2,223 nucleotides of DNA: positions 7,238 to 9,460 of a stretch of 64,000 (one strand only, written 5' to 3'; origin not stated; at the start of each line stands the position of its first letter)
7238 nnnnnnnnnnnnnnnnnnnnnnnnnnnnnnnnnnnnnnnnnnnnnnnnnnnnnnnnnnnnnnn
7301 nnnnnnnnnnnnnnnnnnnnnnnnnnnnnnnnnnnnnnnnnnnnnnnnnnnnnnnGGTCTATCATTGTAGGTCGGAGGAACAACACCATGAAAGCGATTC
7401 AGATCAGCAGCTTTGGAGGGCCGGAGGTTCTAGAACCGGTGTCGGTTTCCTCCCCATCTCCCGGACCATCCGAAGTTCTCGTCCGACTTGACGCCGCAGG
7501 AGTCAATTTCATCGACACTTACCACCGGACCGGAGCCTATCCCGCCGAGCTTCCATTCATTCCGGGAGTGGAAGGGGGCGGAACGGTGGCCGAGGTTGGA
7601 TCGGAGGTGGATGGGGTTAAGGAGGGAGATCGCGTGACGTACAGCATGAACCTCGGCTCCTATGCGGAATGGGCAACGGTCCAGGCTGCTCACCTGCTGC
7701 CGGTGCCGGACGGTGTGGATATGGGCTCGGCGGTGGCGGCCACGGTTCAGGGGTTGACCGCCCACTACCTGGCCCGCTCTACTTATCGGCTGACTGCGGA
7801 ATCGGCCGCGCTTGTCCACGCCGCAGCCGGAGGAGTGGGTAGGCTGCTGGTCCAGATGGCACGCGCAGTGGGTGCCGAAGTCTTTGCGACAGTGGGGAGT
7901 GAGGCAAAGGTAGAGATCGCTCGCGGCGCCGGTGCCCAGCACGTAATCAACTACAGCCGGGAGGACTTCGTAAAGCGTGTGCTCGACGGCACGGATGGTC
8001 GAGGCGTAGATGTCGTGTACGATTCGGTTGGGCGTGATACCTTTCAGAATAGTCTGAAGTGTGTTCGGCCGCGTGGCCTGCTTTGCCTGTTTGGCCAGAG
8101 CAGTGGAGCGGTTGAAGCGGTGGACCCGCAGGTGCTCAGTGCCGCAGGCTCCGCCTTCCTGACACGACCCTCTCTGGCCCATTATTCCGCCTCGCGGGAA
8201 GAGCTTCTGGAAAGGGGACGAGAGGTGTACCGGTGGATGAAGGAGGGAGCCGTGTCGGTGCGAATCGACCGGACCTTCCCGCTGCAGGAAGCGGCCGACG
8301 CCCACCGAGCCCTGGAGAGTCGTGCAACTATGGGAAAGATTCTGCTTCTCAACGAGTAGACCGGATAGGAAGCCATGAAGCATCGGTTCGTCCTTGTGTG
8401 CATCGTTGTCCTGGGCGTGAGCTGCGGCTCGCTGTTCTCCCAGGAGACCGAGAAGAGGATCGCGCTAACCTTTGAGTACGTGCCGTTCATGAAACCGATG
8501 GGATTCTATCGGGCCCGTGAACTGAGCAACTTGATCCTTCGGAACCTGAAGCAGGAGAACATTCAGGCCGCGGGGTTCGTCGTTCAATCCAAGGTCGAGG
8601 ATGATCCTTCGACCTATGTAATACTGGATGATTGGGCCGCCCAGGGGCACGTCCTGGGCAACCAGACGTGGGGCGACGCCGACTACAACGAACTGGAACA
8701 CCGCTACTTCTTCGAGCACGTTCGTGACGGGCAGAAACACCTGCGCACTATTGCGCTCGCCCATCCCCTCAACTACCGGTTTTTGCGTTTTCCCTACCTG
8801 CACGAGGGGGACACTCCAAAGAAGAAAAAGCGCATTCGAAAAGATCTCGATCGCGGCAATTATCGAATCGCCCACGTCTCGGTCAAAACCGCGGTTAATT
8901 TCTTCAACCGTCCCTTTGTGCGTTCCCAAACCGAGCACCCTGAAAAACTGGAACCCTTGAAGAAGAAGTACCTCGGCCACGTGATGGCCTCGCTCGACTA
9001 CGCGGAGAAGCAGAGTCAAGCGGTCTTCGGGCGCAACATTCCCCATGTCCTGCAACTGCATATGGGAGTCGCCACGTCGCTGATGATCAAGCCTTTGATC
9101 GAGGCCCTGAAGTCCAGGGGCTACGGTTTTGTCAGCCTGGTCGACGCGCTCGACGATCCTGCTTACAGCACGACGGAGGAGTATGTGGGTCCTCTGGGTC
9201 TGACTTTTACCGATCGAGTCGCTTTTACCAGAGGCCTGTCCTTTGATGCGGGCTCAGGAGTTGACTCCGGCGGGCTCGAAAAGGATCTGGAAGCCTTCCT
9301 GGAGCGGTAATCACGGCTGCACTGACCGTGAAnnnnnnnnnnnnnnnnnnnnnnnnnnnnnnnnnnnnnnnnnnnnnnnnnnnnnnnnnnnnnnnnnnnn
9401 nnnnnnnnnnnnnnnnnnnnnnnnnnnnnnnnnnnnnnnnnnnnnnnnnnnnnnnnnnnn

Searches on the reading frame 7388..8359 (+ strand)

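Call 26: search_protein_families(library=pfam, proteins=[window:7388-8359:+], max_evalue=0.00001)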
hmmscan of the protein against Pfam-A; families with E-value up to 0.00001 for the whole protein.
window:7388-8359:+ (323 aa): 3 families
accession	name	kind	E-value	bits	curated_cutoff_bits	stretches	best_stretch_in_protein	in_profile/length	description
PF13602.12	ADH_zinc_N_2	-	8.2e-28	98.4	27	1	182-320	2-134/134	Zinc-binding dehydrogenase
PF00107.32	ADH_zinc_N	-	1.1e-26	93.8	31.8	1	149-247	1-99/129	Zinc-binding dehydrogenase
PF08240.17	ADH_N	-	9.6e-18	64.8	23.5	1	26-108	1-104/104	Alcohol dehydrogenase GroES-like domain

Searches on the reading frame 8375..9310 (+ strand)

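Call 26: search_protein_families(library=pfam, proteins=[window:8375-9310:+], max_evalue=0.00001)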
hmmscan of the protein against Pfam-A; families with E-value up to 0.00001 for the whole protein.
window:8375-9310:+ (311 aa): 1 family
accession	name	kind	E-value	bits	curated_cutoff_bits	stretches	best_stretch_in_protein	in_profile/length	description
PF01522.26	Polysacc_deac_1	-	5.3e-11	43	23.1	1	24-146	4-110/124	Polysaccharide deacetylase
